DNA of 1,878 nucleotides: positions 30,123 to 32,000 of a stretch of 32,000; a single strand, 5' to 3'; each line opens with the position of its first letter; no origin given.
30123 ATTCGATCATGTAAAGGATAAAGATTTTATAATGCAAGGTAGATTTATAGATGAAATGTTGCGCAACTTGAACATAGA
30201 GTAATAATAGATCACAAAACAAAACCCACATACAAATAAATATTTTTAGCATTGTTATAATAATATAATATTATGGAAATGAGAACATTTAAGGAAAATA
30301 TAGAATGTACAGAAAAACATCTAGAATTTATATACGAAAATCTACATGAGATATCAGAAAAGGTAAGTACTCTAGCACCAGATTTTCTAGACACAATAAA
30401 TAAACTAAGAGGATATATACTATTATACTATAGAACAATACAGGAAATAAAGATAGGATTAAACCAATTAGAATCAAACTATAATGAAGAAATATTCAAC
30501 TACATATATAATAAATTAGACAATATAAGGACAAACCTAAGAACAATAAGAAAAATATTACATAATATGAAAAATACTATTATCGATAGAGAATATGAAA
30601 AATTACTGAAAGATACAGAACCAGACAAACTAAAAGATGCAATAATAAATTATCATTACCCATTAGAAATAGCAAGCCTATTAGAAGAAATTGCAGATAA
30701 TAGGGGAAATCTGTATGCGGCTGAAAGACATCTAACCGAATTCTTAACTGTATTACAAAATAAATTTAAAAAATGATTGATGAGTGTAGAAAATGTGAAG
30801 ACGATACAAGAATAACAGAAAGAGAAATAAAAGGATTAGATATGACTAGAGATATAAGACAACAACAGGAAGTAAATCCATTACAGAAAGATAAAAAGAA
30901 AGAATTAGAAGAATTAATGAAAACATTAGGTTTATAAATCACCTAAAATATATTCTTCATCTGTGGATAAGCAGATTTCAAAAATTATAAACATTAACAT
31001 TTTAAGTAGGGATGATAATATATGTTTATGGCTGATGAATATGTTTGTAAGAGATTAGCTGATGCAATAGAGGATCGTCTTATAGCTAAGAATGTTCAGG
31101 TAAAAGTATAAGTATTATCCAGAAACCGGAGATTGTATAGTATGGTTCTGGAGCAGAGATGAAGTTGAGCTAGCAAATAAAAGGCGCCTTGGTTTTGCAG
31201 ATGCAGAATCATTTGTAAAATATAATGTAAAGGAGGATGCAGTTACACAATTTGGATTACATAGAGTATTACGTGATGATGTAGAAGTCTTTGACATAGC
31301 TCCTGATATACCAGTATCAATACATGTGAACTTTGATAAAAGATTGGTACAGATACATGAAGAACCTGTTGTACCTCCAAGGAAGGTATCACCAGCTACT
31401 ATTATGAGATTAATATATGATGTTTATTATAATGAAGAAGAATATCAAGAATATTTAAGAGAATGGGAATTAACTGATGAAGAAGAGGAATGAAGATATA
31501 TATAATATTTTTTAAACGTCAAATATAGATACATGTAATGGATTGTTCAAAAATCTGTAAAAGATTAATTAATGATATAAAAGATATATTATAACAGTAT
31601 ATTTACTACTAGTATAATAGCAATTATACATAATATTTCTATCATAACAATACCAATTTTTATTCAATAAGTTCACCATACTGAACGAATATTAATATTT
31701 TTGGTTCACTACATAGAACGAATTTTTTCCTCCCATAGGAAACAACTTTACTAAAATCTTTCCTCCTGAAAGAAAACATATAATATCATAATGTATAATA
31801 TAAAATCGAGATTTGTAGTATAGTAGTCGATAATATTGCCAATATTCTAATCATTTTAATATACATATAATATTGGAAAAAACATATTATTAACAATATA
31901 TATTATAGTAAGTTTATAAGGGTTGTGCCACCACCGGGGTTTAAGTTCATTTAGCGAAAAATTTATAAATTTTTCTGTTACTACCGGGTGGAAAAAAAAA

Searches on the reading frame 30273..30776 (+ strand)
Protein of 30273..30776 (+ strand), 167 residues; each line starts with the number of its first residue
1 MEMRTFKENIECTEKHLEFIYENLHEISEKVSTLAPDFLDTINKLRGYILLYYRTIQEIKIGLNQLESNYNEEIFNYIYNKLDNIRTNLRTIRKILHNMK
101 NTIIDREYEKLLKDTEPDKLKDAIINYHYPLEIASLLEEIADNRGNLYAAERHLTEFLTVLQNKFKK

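Call 23: search_protein_families(library=pfam, proteins=[window:30273-30776:+], max_evalue=0.1)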
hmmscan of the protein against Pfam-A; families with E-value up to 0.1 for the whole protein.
window:30273-30776:+ (167 aa): 8 families
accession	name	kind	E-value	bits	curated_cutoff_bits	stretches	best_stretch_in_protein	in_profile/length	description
PF25029.1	MOM1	-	0.027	14.7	27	0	9-33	86-110/127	MOM1-like domain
PF05218.19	DUF713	-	0.027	14.7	24.5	0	39-111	77-148/185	Protein of unknown function (DUF713)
PF02696.19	SelO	-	0.028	13.6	22.8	1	20-125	295-402/466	Protein adenylyltransferase SelO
PF20379.3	DUF6674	-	0.035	14.2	28.5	1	58-121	116-181/251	Family of unknown function (DUF6674)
PF04513.17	Baculo_PEP_C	-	0.047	14.2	38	0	17-103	40-108/140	Baculovirus polyhedron envelope protein, PEP, C terminus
PF10548.14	P22_AR_C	-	0.052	14.1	22.4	0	55-99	28-72/73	P22AR C-terminal domain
PF13758.11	Prefoldin_3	-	0.06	13.9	23.4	0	13-101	10-96/99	Prefoldin subunit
PF04661.18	Pox_I3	-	0.071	12.6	27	0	78-155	100-178/260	Poxvirus I3 ssDNA-binding protein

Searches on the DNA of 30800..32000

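Call 119: search_rna_families(source=window, start=30800, end=32000, threshold=evalue, max_evalue=1)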
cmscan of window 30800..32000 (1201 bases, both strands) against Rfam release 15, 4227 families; matches with E-value up to 1: 0.
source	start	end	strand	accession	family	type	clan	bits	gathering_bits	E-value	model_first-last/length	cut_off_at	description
